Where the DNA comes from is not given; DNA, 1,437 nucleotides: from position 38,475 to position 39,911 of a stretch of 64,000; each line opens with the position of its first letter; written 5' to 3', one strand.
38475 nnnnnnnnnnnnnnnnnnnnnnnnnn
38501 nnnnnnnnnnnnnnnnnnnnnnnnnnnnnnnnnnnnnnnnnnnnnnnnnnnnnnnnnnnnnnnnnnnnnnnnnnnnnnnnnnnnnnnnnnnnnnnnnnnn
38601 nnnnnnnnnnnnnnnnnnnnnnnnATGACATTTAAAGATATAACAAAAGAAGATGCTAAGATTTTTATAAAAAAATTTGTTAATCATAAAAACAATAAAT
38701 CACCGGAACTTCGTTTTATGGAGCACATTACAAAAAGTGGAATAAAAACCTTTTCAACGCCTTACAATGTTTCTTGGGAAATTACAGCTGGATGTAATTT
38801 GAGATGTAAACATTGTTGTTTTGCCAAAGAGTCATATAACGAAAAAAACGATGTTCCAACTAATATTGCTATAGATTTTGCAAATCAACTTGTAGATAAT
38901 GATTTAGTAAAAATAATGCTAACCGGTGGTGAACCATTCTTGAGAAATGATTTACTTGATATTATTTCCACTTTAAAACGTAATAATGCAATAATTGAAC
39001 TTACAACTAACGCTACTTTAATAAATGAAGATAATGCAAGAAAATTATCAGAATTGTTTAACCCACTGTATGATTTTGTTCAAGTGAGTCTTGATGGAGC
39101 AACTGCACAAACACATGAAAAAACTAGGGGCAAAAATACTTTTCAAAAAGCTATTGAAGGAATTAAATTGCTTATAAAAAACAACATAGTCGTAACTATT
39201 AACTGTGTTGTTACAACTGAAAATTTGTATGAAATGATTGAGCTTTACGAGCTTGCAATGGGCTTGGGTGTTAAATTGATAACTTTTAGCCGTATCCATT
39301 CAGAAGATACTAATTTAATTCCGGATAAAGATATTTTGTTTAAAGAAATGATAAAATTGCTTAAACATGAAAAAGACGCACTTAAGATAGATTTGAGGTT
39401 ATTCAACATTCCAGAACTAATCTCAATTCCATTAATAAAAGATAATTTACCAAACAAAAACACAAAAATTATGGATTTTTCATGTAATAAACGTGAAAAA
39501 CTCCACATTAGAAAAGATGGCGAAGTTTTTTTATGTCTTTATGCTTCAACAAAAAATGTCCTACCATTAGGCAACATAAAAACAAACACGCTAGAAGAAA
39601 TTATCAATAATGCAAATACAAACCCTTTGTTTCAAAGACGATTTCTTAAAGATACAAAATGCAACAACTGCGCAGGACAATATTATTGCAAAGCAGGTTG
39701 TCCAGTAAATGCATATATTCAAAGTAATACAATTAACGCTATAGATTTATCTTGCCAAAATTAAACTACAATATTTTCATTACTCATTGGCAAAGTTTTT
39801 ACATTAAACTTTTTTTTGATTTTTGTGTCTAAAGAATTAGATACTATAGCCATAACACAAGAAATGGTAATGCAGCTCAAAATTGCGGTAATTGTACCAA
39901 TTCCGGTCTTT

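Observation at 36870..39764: Four-gene operon (79-aa peptide, rSAM/SPASM, PqqD-like RRE, second rSAM/SPASM): candidate unclassified RiPP pathway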

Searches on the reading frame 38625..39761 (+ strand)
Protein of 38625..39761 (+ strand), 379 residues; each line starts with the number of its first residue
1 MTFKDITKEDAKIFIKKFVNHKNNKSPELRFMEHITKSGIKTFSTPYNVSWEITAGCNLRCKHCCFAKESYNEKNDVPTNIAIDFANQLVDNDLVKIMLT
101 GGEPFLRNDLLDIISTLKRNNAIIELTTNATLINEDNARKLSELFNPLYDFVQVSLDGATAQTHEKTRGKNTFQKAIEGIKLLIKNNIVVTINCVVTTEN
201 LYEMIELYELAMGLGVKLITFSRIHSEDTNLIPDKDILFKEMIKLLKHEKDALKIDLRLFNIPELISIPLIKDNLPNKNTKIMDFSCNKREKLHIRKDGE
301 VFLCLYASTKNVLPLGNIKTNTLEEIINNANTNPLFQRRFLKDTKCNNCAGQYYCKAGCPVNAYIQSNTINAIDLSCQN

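Call 5: search_protein_families(library=pfam, proteins=[window:38625-39761:+], max_evalue=0.1)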
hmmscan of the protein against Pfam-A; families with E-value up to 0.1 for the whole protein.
window:38625-39761:+ (379 aa): 4 families
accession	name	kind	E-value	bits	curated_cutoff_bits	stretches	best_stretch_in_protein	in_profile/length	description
PF04055.27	Radical_SAM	-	2.1e-25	90.3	29.5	1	52-210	2-165/166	Radical SAM superfamily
PF13186.11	SPASM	-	8.7e-09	36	21.5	1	289-349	4-66/67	Iron-sulfur cluster-binding domain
PF13353.11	Fer4_12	-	4.6e-08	33.9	22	1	55-168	13-125/137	4Fe-4S single cluster domain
PF19671.4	DUF6174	-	0.048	14.4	23.8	0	70-94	89-113/122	Family of unknown function (DUF6174)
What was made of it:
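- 38625..39764 (+): r2: radical SAM/SPASM enzyme, 379 aa. It has CX3CX2C at 57-64, GGE at 101 and a full seven-Cys SPASM motif: C287, G299-x4-C304, C346-x2-C349-x5-C355-x3-C359, C377. Pfam (call 5).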

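Call 6: search_protein_families(library=ncbifam, proteins=[window:38625-39761:+], max_evalue=0.1)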
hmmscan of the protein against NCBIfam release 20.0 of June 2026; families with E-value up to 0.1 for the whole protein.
window:38625-39761:+ (379 aa): 80 families (the best 25 are shown)
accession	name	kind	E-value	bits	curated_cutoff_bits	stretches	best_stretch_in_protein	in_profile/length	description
TIGR04250.1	SCM_rSAM_ScmE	equivalog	1.5e-38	132.7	400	2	45-210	1-164/358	SynChlorMet cassette radical SAM/SPASM protein ScmE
NF045574.1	sacti_mat_StsB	exception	8.4e-37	127.1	625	1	48-362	97-398/466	StsB family radical SAM/SPASM domain sactipeptide maturase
NF050035.1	rSAM_WgK_link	exception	1.3e-35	123.1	650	2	43-257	5-222/367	radical SAM/SPASM peptide maturase WgkB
TIGR04545.1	rSAM_ahbD_hemeb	equivalog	7.4e-33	114.4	500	1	49-367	2-325/339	heme b synthase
TIGR03962.1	mycofact_rSAM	equivalog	1.5e-31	109.8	265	2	43-218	8-180/339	mycofactocin radical SAM maturase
TIGR04053.2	TIGR04053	equivalog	2.4e-29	102.8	395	1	44-219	5-181/366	TIGR04053 family radical SAM/SPASM domain-containing protein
TIGR04051.1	rSAM_NirJ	equivalog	2.6e-28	99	515.45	1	49-223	4-175/354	heme d1 biosynthesis radical SAM protein NirJ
TIGR04251.1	SCM_rSAM_ScmF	equivalog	6.9e-28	98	400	1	51-377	8-339/353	SynChlorMet cassette radical SAM/SPASM protein ScmF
TIGR02109.1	PQQ_syn_pqqE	equivalog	5.6e-26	91.3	381.35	1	42-378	2-331/358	pyrroloquinoline quinone biosynthesis protein PqqE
TIGR04347.1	pseudo_SAM_Halo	equivalog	9.4e-26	91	525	1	49-225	40-213/390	TIGR04347 family pseudo-SAM/SPASM protein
TIGR04054.1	rSAM_NirJ1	equivalog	1.7e-25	89.5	650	1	15-244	3-231/387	putative heme d1 biosynthesis radical SAM protein NirJ1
TIGR04055.1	rSAM_NirJ2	equivalog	4.8e-25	88.8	500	1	49-377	2-322/326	putative heme d1 biosynthesis radical SAM protein NirJ2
NF049973.1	radical_Rv1681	equivalog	2e-24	86.1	380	1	56-216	81-239/326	Rv1681 family radical SAM protein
TIGR02668.1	moaA_archaeal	equivalog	2.3e-24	85.9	325.25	1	51-326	14-290/303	GTP 3',8-cyclase MoaA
NF047865.1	rSAM_PapB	equivalog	4e-24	85.4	340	1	52-368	8-325/330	PapB family radical SAM/SPASM ranthipeptide maturase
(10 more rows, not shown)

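Call 9: find_homologous_proteins(query=window:38625-39761:+, max_evalue=1e-20)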
Query window:38625-39761:+ (379 aa): 132 proteins with E <= 1e-20 among 2591 candidates; the best 120 are listed.
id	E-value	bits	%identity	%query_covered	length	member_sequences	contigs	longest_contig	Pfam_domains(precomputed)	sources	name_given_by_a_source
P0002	2.8e-181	620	71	100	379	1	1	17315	PF13186.12,PF04055.28,PF13353.12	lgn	-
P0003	7.5e-180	615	72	100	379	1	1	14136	PF13186.12,PF04055.28,PF13353.12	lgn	-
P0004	2.6e-146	505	61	99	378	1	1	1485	PF13186.12,PF04055.28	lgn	-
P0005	4.2e-141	488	60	99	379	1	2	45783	PF13186.12,PF04055.28,PF13353.12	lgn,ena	-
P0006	2.4e-140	485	57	99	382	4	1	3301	PF13186.12,PF04055.28,PF13353.12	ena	-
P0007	2.3e-139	482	56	100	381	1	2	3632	PF13186.12,PF04055.28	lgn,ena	-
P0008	2.4e-131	456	56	99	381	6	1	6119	PF13186.12,PF04055.28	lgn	-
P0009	6.8e-120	418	52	100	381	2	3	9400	PF13186.12,PF04055.28,PF13353.12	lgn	-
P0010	9.8e-119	414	49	100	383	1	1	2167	PF13186.12,PF04055.28,PF13353.12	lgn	-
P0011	1.8e-117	410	52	99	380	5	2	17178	PF13186.12,PF04055.28,PF13353.12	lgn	-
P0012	3.8e-113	396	51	97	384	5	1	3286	PF04055.28,PF13353.12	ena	-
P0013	5.3e-110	386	49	99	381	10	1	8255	PF13186.12,PF04055.28,PF13353.12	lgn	-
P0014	5.5e-106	372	46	99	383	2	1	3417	PF13186.12,PF04055.28,PF13353.12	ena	-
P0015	8.0e-78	280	40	97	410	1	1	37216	PF13186.12,PF04055.28,PF13353.12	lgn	-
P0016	2.6e-64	235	39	88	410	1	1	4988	PF13186.12,PF04055.28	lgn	-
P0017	5.9e-64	234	37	88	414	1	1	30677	PF13186.12,PF04055.28,PF13353.12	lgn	-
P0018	1.9e-63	232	36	97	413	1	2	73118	PF13186.12,PF04055.28,PF13353.12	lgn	-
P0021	1.0e-51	194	33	94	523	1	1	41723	PF13186.12,PF04055.28,PF13353.12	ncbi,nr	ncbi:MAG: radical SAM protein [Candidatus Margulisbacteria bacterium]|nr:radical SAM protein [Candid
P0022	7.6e-50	188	35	88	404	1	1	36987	PF13186.12,PF04055.28,PF13353.12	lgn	-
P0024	3.4e-47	179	34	88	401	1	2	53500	PF13186.12,PF04055.28,PF13353.12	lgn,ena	-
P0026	1.3e-45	174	32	100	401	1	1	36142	PF13186.12,PF04055.28,PF13353.12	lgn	-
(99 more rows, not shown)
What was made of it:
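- Closest known: Mycofactocin pathway. Same: Many of the database neighbours at 27-33% identity are annotated as MftC (call 9).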

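Call 11: find_encoding_contigs(protein=P0002, flank=6000, max_places=3)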
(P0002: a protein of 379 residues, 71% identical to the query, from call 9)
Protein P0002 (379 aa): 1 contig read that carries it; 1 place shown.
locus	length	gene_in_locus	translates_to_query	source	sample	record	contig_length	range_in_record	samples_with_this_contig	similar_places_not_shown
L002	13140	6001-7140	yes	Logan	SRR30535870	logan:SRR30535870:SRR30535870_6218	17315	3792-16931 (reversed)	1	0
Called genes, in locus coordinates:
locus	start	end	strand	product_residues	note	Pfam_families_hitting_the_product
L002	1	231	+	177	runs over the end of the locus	PF02472:ExbD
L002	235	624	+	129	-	PF02472:ExbD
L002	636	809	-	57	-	-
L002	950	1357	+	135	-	-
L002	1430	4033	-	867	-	PF02861:Clp_N, PF23569:NBD_SMAX1, PF00004:AAA, PF17871:AAA_lid_9, PF00004:AAA, PF07724:AAA_2, PF07728:AAA_5, PF10431:ClpB_D2-small, +7 more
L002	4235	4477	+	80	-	-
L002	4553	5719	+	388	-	PF04055:Radical_SAM, PF13353:Fer4_12 (weak)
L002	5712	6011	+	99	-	-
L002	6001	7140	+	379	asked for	PF04055:Radical_SAM, PF13353:Fer4_12 (weak), PF13186:SPASM (weak)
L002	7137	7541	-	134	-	-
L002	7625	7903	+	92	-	PF07866:DUF1653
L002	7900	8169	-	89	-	PF12637:TSCPD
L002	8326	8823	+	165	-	-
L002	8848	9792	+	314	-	PF01134:GIDA (faint), PF03486:HI0933_like (faint), PF07992:Pyr_redox_2, PF12831:FAD_oxidored (faint), PF13738:Pyr_redox_3, PF00070:Pyr_redox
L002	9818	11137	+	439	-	PF00919:UPF0004, PF04055:Radical_SAM, PF01938:TRAM (weak)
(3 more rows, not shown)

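Call 12: find_encoding_contigs(protein=P0005, flank=6000, max_places=3)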
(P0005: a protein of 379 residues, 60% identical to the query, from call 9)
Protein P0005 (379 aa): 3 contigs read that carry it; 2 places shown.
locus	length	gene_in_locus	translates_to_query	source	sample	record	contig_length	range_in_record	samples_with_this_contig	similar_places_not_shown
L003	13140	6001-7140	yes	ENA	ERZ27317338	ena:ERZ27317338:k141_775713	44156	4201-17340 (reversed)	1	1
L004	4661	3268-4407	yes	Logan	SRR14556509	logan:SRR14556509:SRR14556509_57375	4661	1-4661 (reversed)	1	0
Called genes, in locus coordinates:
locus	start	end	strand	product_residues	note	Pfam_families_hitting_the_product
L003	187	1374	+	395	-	-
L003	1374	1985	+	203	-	-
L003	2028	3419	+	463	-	PF07690:MFS_1, PF03092:BT1 (faint), PF07690:MFS_1 (weak)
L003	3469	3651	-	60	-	-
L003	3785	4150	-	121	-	PF25653:HMG-CoA_red_N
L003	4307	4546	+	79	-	-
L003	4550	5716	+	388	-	PF04055:Radical_SAM, PF13353:Fer4_12 (faint), PF13186:SPASM (weak)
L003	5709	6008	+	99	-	-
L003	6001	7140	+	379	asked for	PF13353:Fer4_12 (weak), PF04055:Radical_SAM, PF13186:SPASM (weak)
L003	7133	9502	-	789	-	PF01301:Glyco_hydro_35, PF02449:Glyco_hydro_42, PF13364:BetaGal_ABD2 (faint)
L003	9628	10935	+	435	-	PF01554:MatE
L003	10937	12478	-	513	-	PF13187:Fer4_9 (faint), PF13247:Fer4_11 (weak), PF00037:Fer4 (weak), PF12838:Fer4_7, PF25160:LdpA_Fe-S-bd, PF00037:Fer4, PF12837:Fer4_6 (weak), PF02906:Fe_hyd_lg_C, +4 more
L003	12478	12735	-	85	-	PF01257:2Fe-2S_thioredx (weak)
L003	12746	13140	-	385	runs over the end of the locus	PF07228:SpoIIE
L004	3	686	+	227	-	?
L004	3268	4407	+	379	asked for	PF13353:Fer4_12 (weak), PF04055:Radical_SAM, PF13186:SPASM (weak)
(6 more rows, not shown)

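Call 13: find_encoding_contigs(protein=P0011, flank=6000, max_places=3)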
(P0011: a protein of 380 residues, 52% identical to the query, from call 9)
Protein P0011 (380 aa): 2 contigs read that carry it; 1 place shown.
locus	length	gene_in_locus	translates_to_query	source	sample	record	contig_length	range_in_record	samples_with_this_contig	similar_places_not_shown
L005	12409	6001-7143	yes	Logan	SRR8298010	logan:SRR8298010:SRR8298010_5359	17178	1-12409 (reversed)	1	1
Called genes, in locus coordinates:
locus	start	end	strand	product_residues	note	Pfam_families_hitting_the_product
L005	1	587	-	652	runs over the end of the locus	PF02661:Fic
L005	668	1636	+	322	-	PF00535:Glycos_transf_2, PF10111:Glyco_tranf_2_2, PF13641:Glyco_tranf_2_3 (weak)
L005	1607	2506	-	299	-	PF00126:HTH_1, PF03466:LysR_substrate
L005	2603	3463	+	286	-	PF12541:DUF3737, PF13229:Beta_helix (faint)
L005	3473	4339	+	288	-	PF08538:DUF1749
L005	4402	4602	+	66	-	-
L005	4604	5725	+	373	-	PF04055:Radical_SAM, PF13353:Fer4_12 (weak), PF13186:SPASM (faint)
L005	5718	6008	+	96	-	-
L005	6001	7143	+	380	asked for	PF13353:Fer4_12 (weak), PF04055:Radical_SAM, PF13186:SPASM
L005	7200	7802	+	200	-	-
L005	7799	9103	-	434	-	PF00682:HMGL-like, PF22617:HCS_D2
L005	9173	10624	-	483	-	PF01235:Na_Ala_symp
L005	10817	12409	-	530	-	?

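Call 20: find_related_loci(query=A1, collection=genome_contigs, flank=6000)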
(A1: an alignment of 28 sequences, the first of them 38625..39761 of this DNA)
Query A1 (379 aa) in genome_contigs; peptide patterns used: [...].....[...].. (x = any residue, [..] = any of these).
599 stretches matched a pattern (row limit reached: there are more); 542 encode a relative of the query (tblastn E <= 1e-3); the best 80 are kept; 80 distinct loci.
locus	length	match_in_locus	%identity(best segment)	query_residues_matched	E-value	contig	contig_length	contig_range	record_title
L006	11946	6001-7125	50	10-378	2e-117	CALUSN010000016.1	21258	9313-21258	MAG: Candidatus Gastranaerophilales bacterium isolate BRZ_KP__bin30 genome assembly, contig: BRZ_KP__NODE_3761_length_21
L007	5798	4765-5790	39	46-374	9e-71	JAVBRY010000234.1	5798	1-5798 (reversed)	MAG: Candidatus Gastranaerophilaceae bacterium isolate EPI_MAG_00209 c_000004555494, whole genome shotgun sequence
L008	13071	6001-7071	33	28-377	3e-57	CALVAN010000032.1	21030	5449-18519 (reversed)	MAG: Candidatus Gastranaerophilales bacterium isolate BRZ_MR__bin51 genome assembly, contig: BRZ_MR__NODE_2617_length_21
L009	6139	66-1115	34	43-378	5e-55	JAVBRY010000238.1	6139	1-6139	MAG: Candidatus Gastranaerophilaceae bacterium isolate EPI_MAG_00209 c_000003324824, whole genome shotgun sequence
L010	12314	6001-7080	33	30-377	4e-53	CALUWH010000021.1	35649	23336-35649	MAG: Candidatus Gastranaerophilales bacterium isolate BRZ_CB__bin57 genome assembly, contig: BRZ_CB__NODE_1533_length_35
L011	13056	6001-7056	34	42-378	9e-48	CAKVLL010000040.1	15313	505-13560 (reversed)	MAG: uncultured Candidatus Melainabacteria bacterium isolate REFINED_METABAT215_TOP10_CONTIGS_1500_ASSEMBLY_K77_MERGED__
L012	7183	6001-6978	30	30-377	6e-39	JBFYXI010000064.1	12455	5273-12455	MAG: Desulfuromonadaceae bacterium isolate PPR_0375 k121_1558062, whole genome shotgun sequence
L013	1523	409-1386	28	30-377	3e-38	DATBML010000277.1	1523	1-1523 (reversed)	MAG TPA_asm: Desulfuromonadales bacterium isolate SMAG_U3997 k141_849240, whole genome shotgun sequence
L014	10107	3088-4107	29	31-377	2e-37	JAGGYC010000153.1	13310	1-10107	MAG: Desulfuromonas sp. isolate AUK168 PB_MBMC_122_c_000000000142, whole genome shotgun sequence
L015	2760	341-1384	28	9-377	3e-37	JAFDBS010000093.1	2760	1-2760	MAG: Deltaproteobacteria bacterium isolate MB1D_Bin_3 MB1D_Bin_3_MB1D_0306_000000721741, whole genome shotgun sequence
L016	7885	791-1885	28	32-379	1e-36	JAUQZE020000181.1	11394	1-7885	MAG: Candidatus Freyarchaeota archaeon isolate SQRJ_82 k255_1474531, whole genome shotgun sequence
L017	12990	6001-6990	29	44-379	9e-37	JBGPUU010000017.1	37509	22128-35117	MAG: Candidatus Methanoperedens sp. isolate OBJ1_062018_110_35 k141_1540847_length_37509_cov_13.9963, whole genome shotg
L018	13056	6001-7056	27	44-377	1e-36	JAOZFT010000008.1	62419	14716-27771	MAG: Thermoproteota archaeon isolate INS_M20_B145 k127_574877, whole genome shotgun sequence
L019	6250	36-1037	30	22-377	2e-36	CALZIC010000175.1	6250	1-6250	MAG: uncultured Desulfuromonadales bacterium isolate FO_M_Desulfobacterota_26 genome assembly, contig: scaffold_11270, w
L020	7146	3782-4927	28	11-377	4e-36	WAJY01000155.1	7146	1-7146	MAG: Geoglobus sp. isolate S009_8 k151_33350, whole genome shotgun sequence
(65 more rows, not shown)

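Call 34: find_related_loci(query=A1, collection=metagenome_contigs, flank=5000)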
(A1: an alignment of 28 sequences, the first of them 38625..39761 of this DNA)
Query A1 (379 aa) in metagenome_contigs; peptide patterns used: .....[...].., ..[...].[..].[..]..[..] (x = any residue, [..] = any of these).
600 stretches matched a pattern (row limit reached: there are more); 526 encode a relative of the query (tblastn E <= 1e-3); the best 80 are kept; 80 distinct loci.
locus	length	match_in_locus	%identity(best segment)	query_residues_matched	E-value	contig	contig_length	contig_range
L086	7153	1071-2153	28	31-377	1e-43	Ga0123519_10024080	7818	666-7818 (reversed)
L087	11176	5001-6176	26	32-377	3e-36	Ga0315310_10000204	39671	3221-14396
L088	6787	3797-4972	27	32-377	9e-36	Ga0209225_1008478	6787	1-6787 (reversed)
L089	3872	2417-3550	27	32-364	2e-35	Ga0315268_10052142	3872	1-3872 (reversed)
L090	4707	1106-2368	26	6-377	1e-35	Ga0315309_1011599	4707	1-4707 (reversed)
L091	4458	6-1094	28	32-379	1e-35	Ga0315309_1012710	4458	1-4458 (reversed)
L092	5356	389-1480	30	13-365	5e-35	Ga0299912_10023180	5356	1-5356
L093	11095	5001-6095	29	32-379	5e-35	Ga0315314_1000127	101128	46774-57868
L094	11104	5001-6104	28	32-379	5e-35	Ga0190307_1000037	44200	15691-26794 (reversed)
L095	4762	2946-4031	28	32-377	5e-35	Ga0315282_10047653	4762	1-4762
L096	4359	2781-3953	27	32-377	9e-35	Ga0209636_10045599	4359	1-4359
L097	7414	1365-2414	27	42-377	1e-34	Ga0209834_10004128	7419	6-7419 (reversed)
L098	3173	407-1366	30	45-360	9e-35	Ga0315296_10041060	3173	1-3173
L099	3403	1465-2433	27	43-377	2e-34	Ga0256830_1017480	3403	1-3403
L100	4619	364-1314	30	44-359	2e-34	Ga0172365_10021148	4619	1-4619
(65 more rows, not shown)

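Call 35: search_solved_structures(query=window:38625-39761:+, max_evalue=0.00001)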
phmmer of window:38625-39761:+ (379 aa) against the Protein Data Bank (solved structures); distinct sequences matched with E-value up to 0.00001: 9.
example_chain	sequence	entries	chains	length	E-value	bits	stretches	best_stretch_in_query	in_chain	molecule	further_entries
6c8v_A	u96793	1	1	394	1e-10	44.1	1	43-257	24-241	Coenzyme PQQ synthesis protein E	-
5wgg_A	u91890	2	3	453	4.5e-10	42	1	51-373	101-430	Radical SAM domain protein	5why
6efn_A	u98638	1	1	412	2.9e-09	39.4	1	43-247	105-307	Sporulation killing factor maturation protein SkfB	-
4k37_A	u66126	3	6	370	4.1e-08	35.6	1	54-360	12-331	Anaerobic sulfatase-maturating enzyme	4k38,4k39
1tv7_A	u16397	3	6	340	4.4e-08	35.5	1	51-313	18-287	Molybdenum cofactor biosynthesis protein A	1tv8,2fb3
4k36_A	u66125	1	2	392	4.6e-08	35.4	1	54-360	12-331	Anaerobic sulfatase-maturating enzyme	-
7vob_C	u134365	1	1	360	1.2e-07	34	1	55-236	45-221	Cytosylglucuronate decarboxylase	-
7voc_C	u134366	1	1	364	1.2e-07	34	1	55-236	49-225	Cytosylglucuronate decarboxylase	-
2fb2_A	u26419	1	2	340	1.5e-07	33.8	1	49-312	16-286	Molybdenum cofactor biosynthesis protein A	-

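Call 37: find_encoding_contigs(protein=P0015, flank=5000, max_places=2)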
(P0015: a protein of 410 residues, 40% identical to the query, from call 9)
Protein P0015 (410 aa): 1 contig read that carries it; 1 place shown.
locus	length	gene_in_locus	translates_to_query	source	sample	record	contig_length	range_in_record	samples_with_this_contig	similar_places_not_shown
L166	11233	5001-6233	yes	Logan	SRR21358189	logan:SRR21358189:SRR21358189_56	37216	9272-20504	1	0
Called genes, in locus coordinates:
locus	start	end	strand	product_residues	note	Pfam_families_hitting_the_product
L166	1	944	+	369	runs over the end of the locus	PF13439:Glyco_transf_4 (weak), PF00534:Glycos_transf_1, PF13692:Glyco_trans_1_4, PF20706:GT4-conflict (weak)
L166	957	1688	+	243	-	PF02585:PIG-L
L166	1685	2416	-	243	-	PF01643:Acyl-ACP_TE, PF13279:4HBT_2 (faint), PF20791:Acyl-ACP_TE_C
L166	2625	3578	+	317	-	-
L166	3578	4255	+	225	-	-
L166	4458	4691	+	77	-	-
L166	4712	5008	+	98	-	-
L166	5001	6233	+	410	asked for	PF04055:Radical_SAM, PF13353:Fer4_12, PF13186:SPASM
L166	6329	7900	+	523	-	PF07690:MFS_1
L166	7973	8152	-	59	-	-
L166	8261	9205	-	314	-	-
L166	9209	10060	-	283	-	PF02585:PIG-L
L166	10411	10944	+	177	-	PF01325:Fe_dep_repress, PF02742:Fe_dep_repr_C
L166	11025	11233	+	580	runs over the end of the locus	PF00515:TPR_1 (weak), PF07719:TPR_2 (weak), PF13181:TPR_8 (weak), PF14559:TPR_19 (weak), PF14559:TPR_19, PF13424:TPR_12 (weak), PF00515:TPR_1 (weak), PF14559:TPR_19, +20 more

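Call 38: find_encoding_contigs(protein=P0021, flank=5000, max_places=2)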
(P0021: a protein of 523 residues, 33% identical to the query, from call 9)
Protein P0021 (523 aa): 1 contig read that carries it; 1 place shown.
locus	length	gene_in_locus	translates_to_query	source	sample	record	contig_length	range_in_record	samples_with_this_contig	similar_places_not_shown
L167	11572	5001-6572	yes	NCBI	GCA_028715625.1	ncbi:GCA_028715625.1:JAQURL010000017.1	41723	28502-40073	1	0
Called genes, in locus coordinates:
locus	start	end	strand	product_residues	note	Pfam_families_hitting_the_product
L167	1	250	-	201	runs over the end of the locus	PF06971:Put_DNA-bind_N, PF01408:GFO_IDH_MocA (weak), PF02629:CoA_binding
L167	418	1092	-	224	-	PF06966:DUF1295, PF02544:Steroid_dh (weak), PF04140:ICMT, PF04191:PEMT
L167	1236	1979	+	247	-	PF04055:Radical_SAM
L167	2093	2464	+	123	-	PF13564:DoxX_2 (weak)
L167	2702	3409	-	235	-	PF00106:adh_short, PF08659:KR, PF13561:adh_short_C2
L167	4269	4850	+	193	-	-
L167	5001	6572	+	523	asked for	PF13353:Fer4_12 (weak), PF04055:Radical_SAM, PF13186:SPASM (weak)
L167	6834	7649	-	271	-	PF00665:rve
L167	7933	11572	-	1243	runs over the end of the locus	PF20720:nSTAND3, PF25199:nSTAND_NTPase5 (weak)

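Call 39: find_encoding_contigs(protein=P0018, flank=5000, max_places=2)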
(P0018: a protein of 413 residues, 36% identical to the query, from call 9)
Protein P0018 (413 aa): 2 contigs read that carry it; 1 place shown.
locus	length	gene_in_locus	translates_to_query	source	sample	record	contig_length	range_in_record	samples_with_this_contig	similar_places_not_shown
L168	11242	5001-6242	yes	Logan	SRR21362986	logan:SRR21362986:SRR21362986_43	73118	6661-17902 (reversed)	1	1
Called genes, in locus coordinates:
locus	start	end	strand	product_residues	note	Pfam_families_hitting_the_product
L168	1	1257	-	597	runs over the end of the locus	-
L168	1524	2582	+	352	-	PF00395:SLH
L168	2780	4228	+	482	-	-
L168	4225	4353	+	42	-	-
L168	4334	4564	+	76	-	-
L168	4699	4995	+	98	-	-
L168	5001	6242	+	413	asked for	PF04055:Radical_SAM, PF13353:Fer4_12, PF13186:SPASM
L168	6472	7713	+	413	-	PF04055:Radical_SAM, PF13353:Fer4_12, PF13186:SPASM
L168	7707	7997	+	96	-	PF05402:PqqD (weak)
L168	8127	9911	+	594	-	PF13415:Beta-prop_FBX42 (faint), PF13418:Beta-prop_TYW4 (faint), PF01344:Kelch_1 (faint)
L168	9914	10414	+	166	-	-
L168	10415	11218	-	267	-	-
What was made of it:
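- L168 has both modules, each with its own PqqD (call 39).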

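Call 49: find_encoding_contigs(protein=P0024, flank=4000, max_places=2)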
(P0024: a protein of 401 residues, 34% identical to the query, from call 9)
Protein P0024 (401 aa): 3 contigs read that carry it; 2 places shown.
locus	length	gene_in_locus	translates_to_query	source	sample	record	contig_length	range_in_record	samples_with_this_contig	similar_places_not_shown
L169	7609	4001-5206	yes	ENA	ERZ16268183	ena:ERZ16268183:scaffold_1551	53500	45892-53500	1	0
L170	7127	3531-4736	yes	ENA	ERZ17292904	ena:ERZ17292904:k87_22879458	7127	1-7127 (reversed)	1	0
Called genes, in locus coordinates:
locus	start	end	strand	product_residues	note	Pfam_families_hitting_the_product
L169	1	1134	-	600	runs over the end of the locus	PF00682:HMGL-like, PF02436:PYC_OADA, PF25984:BSH_YknX (faint), PF00364:Biotin_lipoyl, PF25917:BSH_RND, PF25973:BSH_CzcB (faint)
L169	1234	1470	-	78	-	PF04277:OAD_gamma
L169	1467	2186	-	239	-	PF03099:BPL_LplA_LipB, PF21948:LplA-B_cat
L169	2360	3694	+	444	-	-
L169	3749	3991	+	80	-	-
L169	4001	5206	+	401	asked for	PF04055:Radical_SAM, PF13353:Fer4_12, PF13186:SPASM (weak)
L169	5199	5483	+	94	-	-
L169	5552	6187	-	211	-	-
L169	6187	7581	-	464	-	-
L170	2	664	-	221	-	?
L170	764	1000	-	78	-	PF04277:OAD_gamma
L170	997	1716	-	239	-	PF03099:BPL_LplA_LipB, PF21948:LplA-B_cat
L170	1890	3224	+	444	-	-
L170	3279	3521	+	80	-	-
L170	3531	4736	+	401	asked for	PF04055:Radical_SAM, PF13353:Fer4_12, PF13186:SPASM (weak)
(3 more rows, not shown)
